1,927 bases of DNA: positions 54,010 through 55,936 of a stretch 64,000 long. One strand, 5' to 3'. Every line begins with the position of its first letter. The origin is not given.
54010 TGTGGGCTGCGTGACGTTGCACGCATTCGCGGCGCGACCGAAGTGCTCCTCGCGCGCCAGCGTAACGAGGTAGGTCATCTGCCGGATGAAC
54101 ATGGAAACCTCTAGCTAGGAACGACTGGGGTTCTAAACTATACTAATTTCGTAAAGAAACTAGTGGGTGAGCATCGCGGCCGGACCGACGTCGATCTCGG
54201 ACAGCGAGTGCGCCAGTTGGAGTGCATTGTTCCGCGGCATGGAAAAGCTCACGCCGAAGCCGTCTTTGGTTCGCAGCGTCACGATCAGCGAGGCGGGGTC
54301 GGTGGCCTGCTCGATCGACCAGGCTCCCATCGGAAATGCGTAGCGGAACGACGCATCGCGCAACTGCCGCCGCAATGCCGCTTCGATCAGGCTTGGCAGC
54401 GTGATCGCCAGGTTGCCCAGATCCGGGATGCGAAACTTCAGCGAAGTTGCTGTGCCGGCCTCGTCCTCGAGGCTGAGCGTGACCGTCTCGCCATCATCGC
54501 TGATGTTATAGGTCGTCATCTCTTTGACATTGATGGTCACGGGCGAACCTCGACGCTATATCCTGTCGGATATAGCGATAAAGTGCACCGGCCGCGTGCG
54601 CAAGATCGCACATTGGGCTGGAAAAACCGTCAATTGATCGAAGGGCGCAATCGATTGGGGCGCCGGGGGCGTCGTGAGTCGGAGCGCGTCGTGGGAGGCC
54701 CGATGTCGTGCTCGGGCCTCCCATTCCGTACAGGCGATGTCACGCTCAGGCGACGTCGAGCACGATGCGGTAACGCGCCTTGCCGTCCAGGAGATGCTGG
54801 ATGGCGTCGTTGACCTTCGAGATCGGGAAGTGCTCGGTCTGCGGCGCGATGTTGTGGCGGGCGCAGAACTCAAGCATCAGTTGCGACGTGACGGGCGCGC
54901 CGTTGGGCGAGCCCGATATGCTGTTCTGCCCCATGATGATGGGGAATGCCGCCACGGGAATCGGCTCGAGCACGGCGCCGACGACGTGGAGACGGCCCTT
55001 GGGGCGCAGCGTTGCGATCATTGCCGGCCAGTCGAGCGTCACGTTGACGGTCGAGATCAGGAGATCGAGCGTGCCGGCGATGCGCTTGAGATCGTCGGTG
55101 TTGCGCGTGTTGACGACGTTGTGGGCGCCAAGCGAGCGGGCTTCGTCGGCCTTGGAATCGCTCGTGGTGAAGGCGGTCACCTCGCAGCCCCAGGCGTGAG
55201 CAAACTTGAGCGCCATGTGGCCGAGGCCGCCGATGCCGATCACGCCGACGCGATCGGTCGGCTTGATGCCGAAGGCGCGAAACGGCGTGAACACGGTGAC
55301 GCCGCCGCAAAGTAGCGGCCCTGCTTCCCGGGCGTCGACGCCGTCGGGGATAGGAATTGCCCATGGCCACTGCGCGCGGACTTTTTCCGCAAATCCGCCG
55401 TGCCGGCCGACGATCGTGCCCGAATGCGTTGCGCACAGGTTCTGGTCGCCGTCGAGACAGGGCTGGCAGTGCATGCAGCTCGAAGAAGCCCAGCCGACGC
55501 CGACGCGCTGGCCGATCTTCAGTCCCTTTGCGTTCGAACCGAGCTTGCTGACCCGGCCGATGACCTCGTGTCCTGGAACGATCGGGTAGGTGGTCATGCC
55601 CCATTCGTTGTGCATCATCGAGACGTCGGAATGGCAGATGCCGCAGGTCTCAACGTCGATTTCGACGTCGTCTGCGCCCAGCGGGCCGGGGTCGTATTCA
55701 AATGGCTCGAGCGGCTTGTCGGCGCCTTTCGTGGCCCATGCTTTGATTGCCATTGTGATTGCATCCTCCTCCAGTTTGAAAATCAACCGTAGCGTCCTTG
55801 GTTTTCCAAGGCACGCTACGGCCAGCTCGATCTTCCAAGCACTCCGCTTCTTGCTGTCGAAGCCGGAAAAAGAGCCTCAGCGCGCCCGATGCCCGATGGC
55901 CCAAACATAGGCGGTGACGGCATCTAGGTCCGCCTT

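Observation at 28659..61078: A 24-bp AT-rich palindrome, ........-N8-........, recurs upstream of four unrelated transcription units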

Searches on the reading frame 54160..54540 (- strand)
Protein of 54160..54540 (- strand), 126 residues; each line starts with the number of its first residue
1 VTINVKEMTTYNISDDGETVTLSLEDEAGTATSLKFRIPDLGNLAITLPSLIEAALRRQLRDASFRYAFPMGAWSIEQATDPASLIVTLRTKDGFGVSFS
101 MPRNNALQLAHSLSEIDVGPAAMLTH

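Call 10: search_protein_families(library=pfam, proteins=[window:54160-54540:-])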
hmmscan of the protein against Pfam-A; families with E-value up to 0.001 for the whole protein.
window:54160-54540:- (126 aa): 0 families

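Call 23: search_protein_families(library=ncbifam, proteins=[window:54160-54540:-])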
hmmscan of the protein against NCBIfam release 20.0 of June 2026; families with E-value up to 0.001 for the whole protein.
window:54160-54540:- (126 aa): 0 families

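Call 35: find_encoding_contigs(protein=window:54160-54540:-, flank=3000, max_places=6)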
Protein window:54160-54540:- (126 aa): 24 contigs read that carry it; 6 places shown.
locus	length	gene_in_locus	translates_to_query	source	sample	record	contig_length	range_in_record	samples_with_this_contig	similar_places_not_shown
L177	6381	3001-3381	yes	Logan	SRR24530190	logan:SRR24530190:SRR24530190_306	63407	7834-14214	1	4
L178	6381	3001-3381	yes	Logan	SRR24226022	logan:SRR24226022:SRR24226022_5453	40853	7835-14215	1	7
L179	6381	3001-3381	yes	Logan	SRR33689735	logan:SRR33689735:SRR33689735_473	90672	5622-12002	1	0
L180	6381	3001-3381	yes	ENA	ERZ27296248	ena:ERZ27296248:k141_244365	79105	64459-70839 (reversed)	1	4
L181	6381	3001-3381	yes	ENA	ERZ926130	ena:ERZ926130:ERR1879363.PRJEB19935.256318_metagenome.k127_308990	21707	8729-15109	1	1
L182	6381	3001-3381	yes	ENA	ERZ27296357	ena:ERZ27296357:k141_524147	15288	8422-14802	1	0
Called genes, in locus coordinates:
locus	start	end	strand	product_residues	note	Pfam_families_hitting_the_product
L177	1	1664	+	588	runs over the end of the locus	PF22807:TrAA12, PF23500:DUF7133 (weak), PF07995:GSDH, PF00034:Cytochrom_C, PF13442:Cytochrome_CBB3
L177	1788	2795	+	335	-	PF08240:ADH_N, PF01262:AlaDh_PNT_C (weak), PF00107:ADH_zinc_N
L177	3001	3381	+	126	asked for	-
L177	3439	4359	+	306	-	PF00126:HTH_1, PF03466:LysR_substrate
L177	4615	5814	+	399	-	PF00389:2-Hacid_dh, PF02826:2-Hacid_dh_C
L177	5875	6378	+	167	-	PF04982:TM_HPP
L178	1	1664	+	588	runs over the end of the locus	PF22807:TrAA12, PF23500:DUF7133 (weak), PF20067:SSL_N (faint), PF07995:GSDH, PF00034:Cytochrom_C, PF13442:Cytochrome_CBB3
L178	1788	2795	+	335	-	PF08240:ADH_N, PF01262:AlaDh_PNT_C (weak), PF00107:ADH_zinc_N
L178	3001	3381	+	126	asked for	-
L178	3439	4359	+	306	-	PF00126:HTH_1, PF03466:LysR_substrate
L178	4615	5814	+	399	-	PF00389:2-Hacid_dh, PF02826:2-Hacid_dh_C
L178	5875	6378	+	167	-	PF04982:TM_HPP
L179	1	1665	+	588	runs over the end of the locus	PF22807:TrAA12, PF23500:DUF7133 (faint), PF20067:SSL_N (faint), PF07995:GSDH, PF00034:Cytochrom_C, PF13442:Cytochrome_CBB3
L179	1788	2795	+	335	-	PF08240:ADH_N, PF01262:AlaDh_PNT_C (weak), PF00107:ADH_zinc_N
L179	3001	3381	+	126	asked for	-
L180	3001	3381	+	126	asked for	-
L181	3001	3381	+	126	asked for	-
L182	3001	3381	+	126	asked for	-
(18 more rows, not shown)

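Call 42: find_homologous_proteins(query=window:54160-54537:-, max_evalue=0.001)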
Query window:54160-54537:- (125 aa): 63 proteins with E <= 0.001 among 77 candidates.
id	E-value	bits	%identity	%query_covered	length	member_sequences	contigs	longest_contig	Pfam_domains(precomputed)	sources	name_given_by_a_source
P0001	6.1e-74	263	100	100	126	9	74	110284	-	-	-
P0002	7.1e-63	227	86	100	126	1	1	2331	-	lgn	-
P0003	1.0e-61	224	84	99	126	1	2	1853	-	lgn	-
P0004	1.5e-58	213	81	100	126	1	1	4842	-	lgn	-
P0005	5.3e-58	212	82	99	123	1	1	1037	-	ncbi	-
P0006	2.1e-57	210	80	100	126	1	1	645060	-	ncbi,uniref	ncbi:hypothetical protein [Hyphomicrobium sp.]|uniref:hypothetical protein n=1 Tax=Hyphomicrobium sp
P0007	2.5e-55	203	78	100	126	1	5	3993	-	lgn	-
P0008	3.8e-54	199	77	100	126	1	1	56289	-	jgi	-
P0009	1.6e-52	194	73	100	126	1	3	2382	-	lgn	-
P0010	6.3e-50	186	73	99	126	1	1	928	-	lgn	-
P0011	1.0e-49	185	72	99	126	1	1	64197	-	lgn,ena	-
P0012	1.3e-49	185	70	99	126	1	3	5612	-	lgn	-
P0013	1.2e-48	182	70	99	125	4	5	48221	-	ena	-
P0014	4.0e-47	177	68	94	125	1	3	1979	-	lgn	-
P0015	1.1e-46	175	66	100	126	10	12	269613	-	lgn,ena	-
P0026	2.8e-44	168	65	99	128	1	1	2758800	-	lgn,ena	-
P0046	1.3e-39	152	58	99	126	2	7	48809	-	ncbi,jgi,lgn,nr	ncbi:MAG: hypothetical protein J0H65_04840 [Rhizobiales bacterium]|nr:hypothetical protein [Hyphomic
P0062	8.4e-23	98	41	89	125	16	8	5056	-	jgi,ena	-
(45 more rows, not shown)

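Call 43: find_encoding_contigs(protein=P0006, flank=10000, max_places=2)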
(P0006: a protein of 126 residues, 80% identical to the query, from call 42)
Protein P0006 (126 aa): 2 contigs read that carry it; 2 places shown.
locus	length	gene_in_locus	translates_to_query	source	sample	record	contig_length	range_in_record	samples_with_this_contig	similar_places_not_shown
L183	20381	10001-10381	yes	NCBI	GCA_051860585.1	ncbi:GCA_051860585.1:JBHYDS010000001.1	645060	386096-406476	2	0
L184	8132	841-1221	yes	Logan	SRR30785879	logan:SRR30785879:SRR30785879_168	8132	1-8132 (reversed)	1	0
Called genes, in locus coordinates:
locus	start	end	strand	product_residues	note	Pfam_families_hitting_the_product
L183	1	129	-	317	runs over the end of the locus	-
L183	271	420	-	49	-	-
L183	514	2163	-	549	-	PF02652:Lactate_perm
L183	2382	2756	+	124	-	PF04304:DUF454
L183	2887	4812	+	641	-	PF00989:PAS, PF08448:PAS_4, PF13426:PAS_9, PF00989:PAS, PF08448:PAS_4, PF13426:PAS_9, PF02518:HATPase_c, PF00072:Response_reg, +4 more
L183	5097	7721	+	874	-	PF27415:BigA_4th (faint), PF27417:BigA_3rd, PF03797:Autotransporter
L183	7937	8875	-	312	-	PF03193:RsgA_GTPase, PF00009:GTP_EFTU (faint), PF01926:MMR_HSR1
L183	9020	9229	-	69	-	PF00313:CSD, PF08206:OB_RNB (weak)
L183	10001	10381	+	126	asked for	-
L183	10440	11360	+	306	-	PF00126:HTH_1, PF03466:LysR_substrate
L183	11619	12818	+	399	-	PF00389:2-Hacid_dh, PF02826:2-Hacid_dh_C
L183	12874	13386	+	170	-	PF04982:TM_HPP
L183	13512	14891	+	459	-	PF07730:HisKA_3, PF02518:HATPase_c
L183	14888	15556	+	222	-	PF00072:Response_reg, PF08281:Sigma70_r4_2 (weak), PF00196:GerE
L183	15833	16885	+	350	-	PF13816:Dehydratase_hem, PF13826:Monooxy_af470-like (faint)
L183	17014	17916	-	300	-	PF03330:DPBB_1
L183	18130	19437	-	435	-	-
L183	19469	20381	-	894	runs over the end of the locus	PF04879:Molybdop_Fe4S4, PF00384:Molybdopterin, PF01568:Molydop_binding, PF04324:Fer2_BFD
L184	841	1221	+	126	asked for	-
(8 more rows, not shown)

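Call 44: find_encoding_contigs(protein=P0026, flank=10000, max_places=2)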
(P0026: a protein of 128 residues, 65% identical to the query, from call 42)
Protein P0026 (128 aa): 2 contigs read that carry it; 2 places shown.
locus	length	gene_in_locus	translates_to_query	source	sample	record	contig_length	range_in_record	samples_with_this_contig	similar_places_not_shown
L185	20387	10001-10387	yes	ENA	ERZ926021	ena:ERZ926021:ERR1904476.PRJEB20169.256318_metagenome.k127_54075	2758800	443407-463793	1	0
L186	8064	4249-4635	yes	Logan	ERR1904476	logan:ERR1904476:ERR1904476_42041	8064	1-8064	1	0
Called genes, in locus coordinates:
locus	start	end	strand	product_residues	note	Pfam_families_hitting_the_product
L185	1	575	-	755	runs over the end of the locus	PF11339:DUF3141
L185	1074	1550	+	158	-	PF11742:DUF3302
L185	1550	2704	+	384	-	PF25917:BSH_RND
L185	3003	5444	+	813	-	PF00384:Molybdopterin, PF01568:Molydop_binding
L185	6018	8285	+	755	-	PF07715:Plug, PF00593:TonB_dep_Rec_b-barrel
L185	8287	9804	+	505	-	PF03929:PepSY_TM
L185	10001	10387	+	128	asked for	-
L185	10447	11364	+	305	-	PF00126:HTH_1, PF03466:LysR_substrate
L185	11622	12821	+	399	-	PF00389:2-Hacid_dh, PF02826:2-Hacid_dh_C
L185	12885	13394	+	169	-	PF04982:TM_HPP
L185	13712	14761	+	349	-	PF01734:Patatin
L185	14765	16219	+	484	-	PF02447:GntP_permease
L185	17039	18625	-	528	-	PF00474:SSF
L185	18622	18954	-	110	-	PF04341:DUF485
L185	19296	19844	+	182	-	PF06803:DUF1232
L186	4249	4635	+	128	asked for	-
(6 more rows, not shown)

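Call 45: find_encoding_contigs(protein=P0046, flank=10000, max_places=2)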
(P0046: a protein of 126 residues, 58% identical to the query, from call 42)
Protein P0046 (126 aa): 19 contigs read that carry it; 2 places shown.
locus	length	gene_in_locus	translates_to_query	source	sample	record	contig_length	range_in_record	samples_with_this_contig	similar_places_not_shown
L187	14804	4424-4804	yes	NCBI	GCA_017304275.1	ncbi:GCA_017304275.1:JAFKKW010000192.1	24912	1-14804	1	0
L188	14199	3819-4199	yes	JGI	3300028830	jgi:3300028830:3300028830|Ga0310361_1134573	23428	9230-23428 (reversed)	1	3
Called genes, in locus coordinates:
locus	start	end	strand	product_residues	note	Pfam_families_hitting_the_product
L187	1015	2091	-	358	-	PF08240:ADH_N, PF16912:Glu_dehyd_C (weak), PF00107:ADH_zinc_N, PF13602:ADH_zinc_N_2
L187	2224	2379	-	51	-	-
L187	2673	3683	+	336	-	PF08240:ADH_N, PF00107:ADH_zinc_N, PF13602:ADH_zinc_N_2 (weak)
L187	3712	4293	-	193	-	PF10649:DUF2478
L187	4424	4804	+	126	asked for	-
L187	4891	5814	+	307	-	PF00126:HTH_1, PF03466:LysR_substrate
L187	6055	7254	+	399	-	PF00389:2-Hacid_dh, PF02826:2-Hacid_dh_C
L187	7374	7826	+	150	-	PF04982:TM_HPP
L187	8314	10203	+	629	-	PF01011:PQQ, PF13360:PQQ_2, PF13570:Beta-prop_ACSF4 (faint), PF01011:PQQ, PF13360:PQQ_2 (weak)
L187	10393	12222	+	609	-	PF12796:Ank_2, PF00023:Ank (faint), PF13606:Ank_3 (faint), PF13857:Ank_5 (weak), PF12796:Ank_2, PF13637:Ank_4 (weak), PF13857:Ank_5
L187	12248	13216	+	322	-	-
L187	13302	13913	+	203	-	PF00072:Response_reg, PF00196:GerE, PF13936:HTH_38 (faint)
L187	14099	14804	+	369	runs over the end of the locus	PF00144:Beta-lactamase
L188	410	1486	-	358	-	PF08240:ADH_N, PF16912:Glu_dehyd_C (weak), PF00107:ADH_zinc_N, PF13602:ADH_zinc_N_2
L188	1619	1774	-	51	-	-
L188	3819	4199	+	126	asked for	-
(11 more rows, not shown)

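Call 46: find_encoding_contigs(protein=P0062, flank=5000, max_places=3)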
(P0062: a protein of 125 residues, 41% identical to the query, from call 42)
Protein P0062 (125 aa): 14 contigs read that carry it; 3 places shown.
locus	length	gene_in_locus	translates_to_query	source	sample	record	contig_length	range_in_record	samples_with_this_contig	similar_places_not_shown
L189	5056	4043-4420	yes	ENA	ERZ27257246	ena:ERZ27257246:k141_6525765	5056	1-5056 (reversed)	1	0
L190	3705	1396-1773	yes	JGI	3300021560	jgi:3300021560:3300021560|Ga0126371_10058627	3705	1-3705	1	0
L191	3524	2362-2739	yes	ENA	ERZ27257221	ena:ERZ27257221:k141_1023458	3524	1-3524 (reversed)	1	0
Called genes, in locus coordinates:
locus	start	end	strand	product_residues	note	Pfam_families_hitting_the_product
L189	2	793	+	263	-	?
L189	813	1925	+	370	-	PF04909:Amidohydro_2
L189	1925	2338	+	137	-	PF00355:Rieske, PF13806:Rieske_2 (weak), PF22543:Rieske_4 (weak)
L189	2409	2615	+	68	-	-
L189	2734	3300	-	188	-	PF10649:DUF2478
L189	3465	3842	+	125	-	-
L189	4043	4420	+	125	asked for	-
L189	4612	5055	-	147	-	?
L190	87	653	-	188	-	PF10649:DUF2478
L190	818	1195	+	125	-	-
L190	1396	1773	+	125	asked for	-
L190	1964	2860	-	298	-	PF00106:adh_short, PF13561:adh_short_C2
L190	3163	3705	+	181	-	?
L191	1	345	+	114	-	?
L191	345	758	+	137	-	PF00355:Rieske, PF13806:Rieske_2 (weak), PF22543:Rieske_4 (weak)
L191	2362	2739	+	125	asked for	-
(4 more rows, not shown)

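Call 75: predict_structure(alignment_id=A3)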
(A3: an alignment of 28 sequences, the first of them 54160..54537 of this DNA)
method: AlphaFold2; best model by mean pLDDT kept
length: 125 residues; sequences in the alignment: 28
mean_pLDDT: 67.5   pTM: 0.41
mean pLDDT of the five models: 67.5, 58.4, 56.6, 55.0, 52.5
residues with pLDDT >= 90: 0; 70-90: 60; 50-70: 54; < 50: 11
segments of 3 or more residues with pLDDT < 50: 117-125
pLDDT, mean of each block of 10 residues (from residue 1): 65 74 78 74 56 64 60 81 74 67 79 55 33
secondary structure, 60 per line:
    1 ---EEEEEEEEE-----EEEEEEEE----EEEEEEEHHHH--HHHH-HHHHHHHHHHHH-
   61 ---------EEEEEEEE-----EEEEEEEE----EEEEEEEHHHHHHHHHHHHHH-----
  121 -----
elements in order: E4-12 E18-25 E30-36 H37-40 H43-46 H48-59 E70-77 E83-90 E95-101 H102-115

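Call 78: fold_search(model_id=the predicted structure, library=pdb)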
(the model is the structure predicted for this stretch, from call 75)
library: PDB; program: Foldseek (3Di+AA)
matches with E <= 10: 1572; with E <= 0.001: 0
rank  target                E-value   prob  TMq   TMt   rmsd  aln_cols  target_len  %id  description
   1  3f6g_B                6.0e-03  0.97  0.28  0.31  14.0       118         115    9  Crystal structure of the regulatory domain of LiCMS in complexed with isoleucine - type II (released 2009-04-21)
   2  3k44_B                6.4e-03  0.60  0.20  0.18  19.1       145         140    7  Crystal Structure of Drosophila melanogaster Pur-alpha (released 2009-10-27)
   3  1h9s_A                8.4e-03  0.97  0.28  0.25  12.6       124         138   12  Molybdate bound complex of Dimop domain of ModE from E.coli (released 2001-06-19)
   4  1h9j                  1.0e-02  0.87  0.26  0.23  12.9       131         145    8  Two crystal structures of the cytoplasmic molybdate-binding protein ModG suggest a novel cooperative binding mechanism a (released 2001-05-11)
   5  4lkm_A                1.1e-02  0.28  0.14  0.11  16.1       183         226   10  Crystal structure of Plk1 Polo-box domain in complex with PL-74 (released 2013-12-11)
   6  1o7l_B                1.2e-02  0.93  0.27  0.15  13.1       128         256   12  Molybdate-activated form of ModE from Escherichia coli (released 2003-02-20)
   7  1h9k                  1.2e-02  0.87  0.27  0.24  12.6       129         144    8  Two crystal structures of the cytoplasmic molybdate-binding protein ModG suggest a novel cooperative binding mechanism a (released 2001-05-11)
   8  3to1_A                1.3e-02  0.97  0.30  0.19  14.9       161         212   11  Two surfaces on Rtt106 mediate histone binding and chaperone activity (released 2011-12-21)
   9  1o7l_A                1.3e-02  0.92  0.26  0.14  12.8       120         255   12  Molybdate-activated form of ModE from Escherichia coli (released 2003-02-20)
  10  3s3z                  1.3e-02  0.89  0.22  0.25  13.2       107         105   15  Crystal Structure an Tandem Cyanovirin-N Dimer, CVN2L10 (released 2011-08-03)
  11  3tvv_B                1.5e-02  0.97  0.32  0.18  15.5       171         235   10  Structure of the tandem PH domains of Rtt106 (residues 68-315) (released 2012-02-01)
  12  3fss                  1.5e-02  0.92  0.29  0.17  14.2       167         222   10  Structure of the tandem PH domains of Rtt106 (released 2009-12-22)
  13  4j4c                  1.5e-02  0.90  0.24  0.27  12.7       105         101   13  Structure of P51G Cyanovirin-N swapped dimer in the P3221 space group (released 2013-04-03)
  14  3k44_A                1.5e-02  0.47  0.20  0.18  18.8       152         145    5  Crystal Structure of Drosophila melanogaster Pur-alpha (released 2009-10-27)
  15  2y1s_MODEL_1_A        1.6e-02  0.85  0.24  0.28  13.7       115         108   12  Microvirin lectin (released 2011-04-06)
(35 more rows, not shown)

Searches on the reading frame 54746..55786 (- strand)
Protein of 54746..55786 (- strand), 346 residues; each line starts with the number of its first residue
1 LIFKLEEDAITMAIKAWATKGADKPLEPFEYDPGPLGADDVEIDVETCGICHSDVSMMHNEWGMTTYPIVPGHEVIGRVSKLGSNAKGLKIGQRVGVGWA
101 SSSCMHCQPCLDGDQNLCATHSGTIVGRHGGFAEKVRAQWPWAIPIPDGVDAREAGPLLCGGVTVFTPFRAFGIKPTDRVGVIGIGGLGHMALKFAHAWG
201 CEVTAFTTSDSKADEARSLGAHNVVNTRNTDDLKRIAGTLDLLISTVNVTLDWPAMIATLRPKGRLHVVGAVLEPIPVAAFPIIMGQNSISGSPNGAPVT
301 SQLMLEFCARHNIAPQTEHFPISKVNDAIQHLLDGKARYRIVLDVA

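Call 21: search_protein_families(library=pfam, proteins=[window:54746-55786:-])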
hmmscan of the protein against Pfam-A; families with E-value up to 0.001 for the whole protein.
window:54746-55786:- (346 aa): 5 families
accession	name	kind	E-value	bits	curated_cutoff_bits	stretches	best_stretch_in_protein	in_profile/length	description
PF08240.17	ADH_N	-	3.7e-28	98.3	23.5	1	37-148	1-104/104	Alcohol dehydrogenase GroES-like domain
PF00107.32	ADH_zinc_N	-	3.2e-22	79.3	31.8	1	187-309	1-128/129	Zinc-binding dehydrogenase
PF01262.27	AlaDh_PNT_C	-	3.1e-06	27.2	23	1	178-250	29-103/214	Alanine dehydrogenase/PNT, C-terminal domain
PF13602.12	ADH_zinc_N_2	-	0.00011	23.6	27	1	219-343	1-134/134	Zinc-binding dehydrogenase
PF02826.25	2-Hacid_dh_C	-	0.0004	20.2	25.1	1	178-222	37-81/178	D-isomer specific 2-hydroxyacid dehydrogenase, NAD binding domain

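Call 23: search_protein_families(library=ncbifam, proteins=[window:54746-55786:-])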
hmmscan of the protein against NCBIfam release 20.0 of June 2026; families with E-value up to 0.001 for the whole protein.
window:54746-55786:- (346 aa): 24 families
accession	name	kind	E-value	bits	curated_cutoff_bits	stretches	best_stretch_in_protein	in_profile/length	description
NF047908.1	AldhRedAhr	equivalog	5.1e-171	568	470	1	13-344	3-334/335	NADPH-dependent aldehyde reductase Ahr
NF006940.0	PRK09422.1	equivalog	1.4e-49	168.9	344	1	34-345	20-335/338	alcohol dehydrogenase AdhP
TIGR02822.1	adh_fam_2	subfamily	2.7e-35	122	283.5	1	38-337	27-322/329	zinc-binding alcohol dehydrogenase family protein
NF010344.0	PRK13771.1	subfamily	5.8e-35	120.8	349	1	33-344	20-332/334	putative alcohol dehydrogenase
NF041172.1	AcrlCoa_red_Thmprot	equivalog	1.6e-27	96.4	500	1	37-272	24-258/334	acryloyl-CoA reductase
NF041097.1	keto_inos_dh_IolM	equivalog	3.2e-27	95.2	450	1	32-295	47-336/389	scyllo-inosose 3-dehydrogenase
NF003808.0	PRK05396.1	equivalog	3.3e-25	88.7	380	1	34-285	21-278/341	L-threonine 3-dehydrogenase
TIGR03989.1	Rxyl_3153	subfamily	4e-24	85.6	440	2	37-128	25-115/370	NDMA-dependent alcohol dehydrogenase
TIGR00692.1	tdh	equivalog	1.1e-23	83.9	458.35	1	36-271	21-262/340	L-threonine 3-dehydrogenase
TIGR03201.1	dearomat_had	equivalog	6.6e-23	81.4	338.65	1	17-230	2-220/349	6-hydroxycyclohex-1-ene-1-carbonyl-CoA dehydrogenase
TIGR03366.1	HpnZ_proposed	hypoth_equivalog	2.7e-21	76.1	328.1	1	40-311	7-296/315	putative phosphonate catabolism associated alcohol dehydrogenase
NF007489.0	PRK10083.1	equivalog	7.2e-21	74.5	376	1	37-330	23-321/339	Zn-dependent oxidoreductase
TIGR03451.1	mycoS_dep_FDH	equivalog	8.5e-21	74.1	512.9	1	37-239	25-240/358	S-(hydroxymethyl)mycothiol dehydrogenase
NF007642.0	PRK10309.1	equivalog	7.1e-20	71.5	550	1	38-231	25-216/347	galactitol-1-phosphate 5-dehydrogenase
NF007375.0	PRK09880.1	equivalog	9.1e-19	67.4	469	1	39-272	28-268/344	L-idonate 5-dehydrogenase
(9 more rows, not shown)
